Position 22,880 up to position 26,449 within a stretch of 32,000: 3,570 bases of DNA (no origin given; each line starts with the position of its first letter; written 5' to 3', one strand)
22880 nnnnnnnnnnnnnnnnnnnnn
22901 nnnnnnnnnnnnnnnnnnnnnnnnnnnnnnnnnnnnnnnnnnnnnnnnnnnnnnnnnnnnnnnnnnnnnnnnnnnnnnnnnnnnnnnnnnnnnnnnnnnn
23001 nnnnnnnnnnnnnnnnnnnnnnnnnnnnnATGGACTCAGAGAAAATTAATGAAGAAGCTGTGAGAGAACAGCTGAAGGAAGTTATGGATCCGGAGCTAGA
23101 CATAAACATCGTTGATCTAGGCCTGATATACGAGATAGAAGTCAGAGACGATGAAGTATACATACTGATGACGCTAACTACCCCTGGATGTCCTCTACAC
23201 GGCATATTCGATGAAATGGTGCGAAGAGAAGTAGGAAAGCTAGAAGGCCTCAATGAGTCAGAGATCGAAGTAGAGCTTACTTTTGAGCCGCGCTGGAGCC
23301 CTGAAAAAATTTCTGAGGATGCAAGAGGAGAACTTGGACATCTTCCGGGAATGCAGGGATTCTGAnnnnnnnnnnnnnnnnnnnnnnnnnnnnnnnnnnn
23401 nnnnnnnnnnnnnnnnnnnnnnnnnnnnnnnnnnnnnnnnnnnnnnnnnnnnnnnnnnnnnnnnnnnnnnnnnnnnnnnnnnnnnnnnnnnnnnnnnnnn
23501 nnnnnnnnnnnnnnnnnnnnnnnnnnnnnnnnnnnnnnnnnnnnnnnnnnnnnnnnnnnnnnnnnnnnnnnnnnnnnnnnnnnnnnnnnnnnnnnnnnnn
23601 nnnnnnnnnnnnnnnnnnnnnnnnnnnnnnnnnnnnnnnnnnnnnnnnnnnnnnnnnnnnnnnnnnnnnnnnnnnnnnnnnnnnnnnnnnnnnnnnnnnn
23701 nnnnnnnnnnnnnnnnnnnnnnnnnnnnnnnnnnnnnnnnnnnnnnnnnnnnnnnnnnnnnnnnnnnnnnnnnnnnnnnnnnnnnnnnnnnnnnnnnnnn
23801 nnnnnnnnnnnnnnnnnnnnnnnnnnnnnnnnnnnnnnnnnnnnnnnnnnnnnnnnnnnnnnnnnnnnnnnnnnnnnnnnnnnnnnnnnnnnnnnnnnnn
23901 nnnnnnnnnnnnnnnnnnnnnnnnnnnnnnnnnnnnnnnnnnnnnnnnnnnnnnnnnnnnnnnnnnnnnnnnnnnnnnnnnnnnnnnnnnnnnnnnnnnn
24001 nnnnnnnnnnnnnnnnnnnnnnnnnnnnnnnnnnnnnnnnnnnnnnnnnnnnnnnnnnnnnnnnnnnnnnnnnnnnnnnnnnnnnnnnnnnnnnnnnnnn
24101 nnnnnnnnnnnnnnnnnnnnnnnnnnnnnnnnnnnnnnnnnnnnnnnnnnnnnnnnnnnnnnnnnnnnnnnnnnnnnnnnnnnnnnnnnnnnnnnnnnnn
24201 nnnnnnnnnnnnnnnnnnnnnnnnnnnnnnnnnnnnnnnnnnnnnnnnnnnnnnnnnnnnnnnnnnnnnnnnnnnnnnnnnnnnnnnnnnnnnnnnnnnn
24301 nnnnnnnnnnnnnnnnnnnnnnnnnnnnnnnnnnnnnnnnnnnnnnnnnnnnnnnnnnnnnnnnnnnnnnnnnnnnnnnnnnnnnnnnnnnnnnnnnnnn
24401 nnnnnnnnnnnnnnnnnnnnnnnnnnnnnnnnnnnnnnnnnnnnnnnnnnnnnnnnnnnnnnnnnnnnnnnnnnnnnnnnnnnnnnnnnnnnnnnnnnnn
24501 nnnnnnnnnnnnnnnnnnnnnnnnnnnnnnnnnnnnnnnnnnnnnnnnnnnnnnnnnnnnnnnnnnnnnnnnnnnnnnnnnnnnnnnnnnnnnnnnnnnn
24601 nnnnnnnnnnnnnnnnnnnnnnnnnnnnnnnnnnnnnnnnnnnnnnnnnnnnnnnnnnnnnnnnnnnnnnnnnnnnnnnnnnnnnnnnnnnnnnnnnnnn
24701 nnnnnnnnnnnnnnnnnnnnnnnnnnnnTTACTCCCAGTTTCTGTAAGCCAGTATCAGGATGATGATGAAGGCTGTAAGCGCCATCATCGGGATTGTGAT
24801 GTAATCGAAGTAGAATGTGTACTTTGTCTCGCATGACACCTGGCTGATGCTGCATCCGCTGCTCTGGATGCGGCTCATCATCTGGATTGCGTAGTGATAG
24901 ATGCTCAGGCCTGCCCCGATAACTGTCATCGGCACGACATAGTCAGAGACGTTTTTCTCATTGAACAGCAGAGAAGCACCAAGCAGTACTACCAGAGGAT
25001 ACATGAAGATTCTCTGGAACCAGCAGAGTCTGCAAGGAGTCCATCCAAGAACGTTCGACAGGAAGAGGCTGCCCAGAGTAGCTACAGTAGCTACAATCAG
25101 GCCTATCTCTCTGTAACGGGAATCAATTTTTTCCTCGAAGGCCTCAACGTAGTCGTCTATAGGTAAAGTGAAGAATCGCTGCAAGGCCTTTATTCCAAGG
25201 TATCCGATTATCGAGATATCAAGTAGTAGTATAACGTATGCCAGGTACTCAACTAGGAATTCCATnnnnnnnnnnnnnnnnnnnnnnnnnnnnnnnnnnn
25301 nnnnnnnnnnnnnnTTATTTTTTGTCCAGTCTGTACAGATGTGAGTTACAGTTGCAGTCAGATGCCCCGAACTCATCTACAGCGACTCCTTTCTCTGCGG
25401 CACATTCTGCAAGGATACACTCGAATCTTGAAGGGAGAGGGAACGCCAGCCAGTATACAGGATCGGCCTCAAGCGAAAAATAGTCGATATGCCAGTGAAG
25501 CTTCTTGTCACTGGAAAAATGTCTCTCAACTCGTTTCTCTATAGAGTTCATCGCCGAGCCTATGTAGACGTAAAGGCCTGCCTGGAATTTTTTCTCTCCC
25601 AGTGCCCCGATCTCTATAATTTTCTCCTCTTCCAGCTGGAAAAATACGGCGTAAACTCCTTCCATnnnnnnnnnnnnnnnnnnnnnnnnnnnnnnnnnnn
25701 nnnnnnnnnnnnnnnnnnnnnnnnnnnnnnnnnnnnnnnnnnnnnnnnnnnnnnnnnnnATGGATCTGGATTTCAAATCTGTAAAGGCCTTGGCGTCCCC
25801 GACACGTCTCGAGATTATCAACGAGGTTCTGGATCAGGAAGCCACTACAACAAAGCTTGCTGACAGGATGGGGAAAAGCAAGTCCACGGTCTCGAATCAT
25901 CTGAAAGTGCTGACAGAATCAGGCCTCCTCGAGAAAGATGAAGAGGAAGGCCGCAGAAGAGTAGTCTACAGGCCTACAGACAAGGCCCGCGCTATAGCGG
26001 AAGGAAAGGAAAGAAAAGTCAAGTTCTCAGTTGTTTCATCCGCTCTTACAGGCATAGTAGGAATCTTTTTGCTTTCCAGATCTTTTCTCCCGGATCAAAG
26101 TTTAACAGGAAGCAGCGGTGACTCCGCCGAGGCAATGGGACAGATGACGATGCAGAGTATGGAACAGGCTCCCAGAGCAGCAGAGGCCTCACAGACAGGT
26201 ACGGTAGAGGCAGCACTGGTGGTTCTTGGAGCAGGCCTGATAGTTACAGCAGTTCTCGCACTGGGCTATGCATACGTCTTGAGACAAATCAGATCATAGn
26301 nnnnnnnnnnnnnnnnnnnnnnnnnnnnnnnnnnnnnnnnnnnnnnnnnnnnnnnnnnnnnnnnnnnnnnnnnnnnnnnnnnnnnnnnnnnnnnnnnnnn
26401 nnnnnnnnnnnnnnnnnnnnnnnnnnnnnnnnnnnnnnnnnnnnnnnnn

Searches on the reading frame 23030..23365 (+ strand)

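Call 33: search_protein_families(library=pfam, proteins=[window:23030-23365:+], max_evalue=0.001)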
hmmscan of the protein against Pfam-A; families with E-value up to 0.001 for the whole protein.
window:23030-23365:+ (111 aa): 1 family
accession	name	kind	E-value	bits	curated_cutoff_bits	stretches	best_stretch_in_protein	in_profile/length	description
PF01883.24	FeS_assembly_P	-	2.2e-21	76.4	23.5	1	8-81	1-73/73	Iron-sulfur cluster assembly protein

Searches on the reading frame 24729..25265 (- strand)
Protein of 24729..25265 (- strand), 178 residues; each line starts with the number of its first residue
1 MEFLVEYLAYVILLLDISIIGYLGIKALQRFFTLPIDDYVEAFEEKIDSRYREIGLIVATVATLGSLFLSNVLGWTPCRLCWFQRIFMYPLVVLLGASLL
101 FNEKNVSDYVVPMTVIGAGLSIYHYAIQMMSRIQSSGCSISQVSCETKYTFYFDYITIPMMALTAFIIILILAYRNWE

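Call 33: search_protein_families(library=pfam, proteins=[window:24729-25265:-], max_evalue=0.001)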
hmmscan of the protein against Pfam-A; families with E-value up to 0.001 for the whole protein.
window:24729-25265:- (178 aa): 1 family
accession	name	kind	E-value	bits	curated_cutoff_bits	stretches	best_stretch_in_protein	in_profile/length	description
PF02600.21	DsbB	-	6.6e-11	43.2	22.1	1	55-147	8-120/148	Disulfide bond formation protein DsbB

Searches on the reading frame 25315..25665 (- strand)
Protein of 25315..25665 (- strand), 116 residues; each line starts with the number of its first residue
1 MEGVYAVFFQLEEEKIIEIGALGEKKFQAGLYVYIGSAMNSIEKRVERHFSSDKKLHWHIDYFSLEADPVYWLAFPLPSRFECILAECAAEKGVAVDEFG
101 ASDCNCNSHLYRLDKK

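Call 34: search_protein_families(library=pfam, proteins=[window:25315-25665:-], max_evalue=0.001)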
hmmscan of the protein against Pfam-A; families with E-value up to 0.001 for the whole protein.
window:25315-25665:- (116 aa): 1 family
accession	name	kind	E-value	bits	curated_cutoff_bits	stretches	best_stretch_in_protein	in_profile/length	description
PF01986.22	DUF123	-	2.4e-23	82.8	25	1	26-111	2-94/95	Domain of unknown function DUF123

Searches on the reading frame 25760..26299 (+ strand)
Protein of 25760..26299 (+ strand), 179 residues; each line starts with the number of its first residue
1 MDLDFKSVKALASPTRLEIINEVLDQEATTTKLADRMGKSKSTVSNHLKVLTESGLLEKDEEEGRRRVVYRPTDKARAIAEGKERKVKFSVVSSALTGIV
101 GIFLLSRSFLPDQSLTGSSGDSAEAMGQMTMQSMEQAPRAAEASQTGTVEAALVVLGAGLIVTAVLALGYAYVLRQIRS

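Call 34: search_protein_families(library=pfam, proteins=[window:25760-26299:+], max_evalue=0.001)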
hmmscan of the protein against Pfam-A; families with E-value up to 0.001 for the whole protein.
window:25760-26299:+ (179 aa): 18 families
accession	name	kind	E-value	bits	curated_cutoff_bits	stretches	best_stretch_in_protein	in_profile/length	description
PF01022.26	HTH_5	-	9.3e-14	51.5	22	1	13-59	1-47/47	Bacterial regulatory protein, arsR family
PF12840.13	HTH_20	-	1.3e-12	47.9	27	1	11-58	1-49/51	Helix-turn-helix domain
PF12802.13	MarR_2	-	8.4e-09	35.9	27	1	14-66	5-60/61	MarR family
PF25212.1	HVO_A0114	-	1.7e-08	34.6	27.6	1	6-74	14-82/84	HVO_A0114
PF13463.12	HTH_27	-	1.9e-07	31.7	22.2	1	18-76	7-68/68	Winged helix DNA-binding domain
PF09339.16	HTH_IclR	-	9.2e-07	29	22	1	26-61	17-52/52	IclR helix-turn-helix domain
PF13412.12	HTH_24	-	1.9e-06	27.8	21.9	1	15-58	4-48/48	Winged helix-turn-helix DNA-binding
PF25213.1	HVO_A0261_N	-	1e-05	25.7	35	1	11-63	8-60/86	HVO_A0261 N-terminal domain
PF08100.18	Dimerisation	-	3.9e-05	23.8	25.6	1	5-79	16-90/93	O-methyltransferase dimerisation domain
PF01047.28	MarR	-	8.4e-05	22.8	24.6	1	27-69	17-59/59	MarR family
PF24033.1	DUF7342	-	0.00014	22.3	31.6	1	16-75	6-63/150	Family of unknown function (DUF7342)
PF01325.25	Fe_dep_repress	-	0.00017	22.1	26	1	28-60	23-55/60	Iron dependent repressor, N-terminal DNA binding domain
PF01978.25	TrmB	-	0.00019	21.7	25.6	1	26-74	21-66/68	Sugar-specific transcriptional regulator TrmB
PF13730.12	HTH_36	-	0.00022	21.4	25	1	29-57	27-55/55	Helix-turn-helix domain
PF17762.8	HTH_ParB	-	0.00032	21.3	22.6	1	24-52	16-45/102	ParB HTH domain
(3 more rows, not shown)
